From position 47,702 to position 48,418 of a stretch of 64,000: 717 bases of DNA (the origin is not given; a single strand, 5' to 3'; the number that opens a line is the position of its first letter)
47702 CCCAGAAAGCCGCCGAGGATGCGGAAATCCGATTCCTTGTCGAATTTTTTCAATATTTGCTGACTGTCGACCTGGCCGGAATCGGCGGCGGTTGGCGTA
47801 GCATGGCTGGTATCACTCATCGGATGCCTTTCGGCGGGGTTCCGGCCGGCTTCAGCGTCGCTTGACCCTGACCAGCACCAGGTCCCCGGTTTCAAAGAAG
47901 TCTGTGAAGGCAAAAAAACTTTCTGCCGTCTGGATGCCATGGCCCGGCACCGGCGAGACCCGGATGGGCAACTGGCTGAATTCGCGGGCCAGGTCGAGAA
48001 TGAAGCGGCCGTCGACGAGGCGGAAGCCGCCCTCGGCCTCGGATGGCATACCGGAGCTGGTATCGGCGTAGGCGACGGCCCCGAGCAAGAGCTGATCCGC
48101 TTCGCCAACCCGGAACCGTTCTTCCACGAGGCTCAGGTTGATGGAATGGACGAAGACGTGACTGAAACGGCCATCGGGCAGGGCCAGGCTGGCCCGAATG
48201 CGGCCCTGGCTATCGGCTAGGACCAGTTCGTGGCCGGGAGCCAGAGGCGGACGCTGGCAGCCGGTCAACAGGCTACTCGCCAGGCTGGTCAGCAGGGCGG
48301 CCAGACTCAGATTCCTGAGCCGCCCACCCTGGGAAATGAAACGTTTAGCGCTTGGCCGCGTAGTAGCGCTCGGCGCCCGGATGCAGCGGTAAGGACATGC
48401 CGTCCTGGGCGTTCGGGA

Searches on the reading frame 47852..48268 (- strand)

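Call 65: search_protein_families(library=pfam, proteins=[window:47852-48268:-], max_evalue=0.001)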
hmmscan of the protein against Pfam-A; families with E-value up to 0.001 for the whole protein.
window:47852-48268:- (138 aa): 1 family
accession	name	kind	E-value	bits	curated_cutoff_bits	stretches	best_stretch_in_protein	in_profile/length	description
PF08905.16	DUF1850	-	1.5e-13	51.3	27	1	35-115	1-81/87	Domain of unknown function (DUF1850)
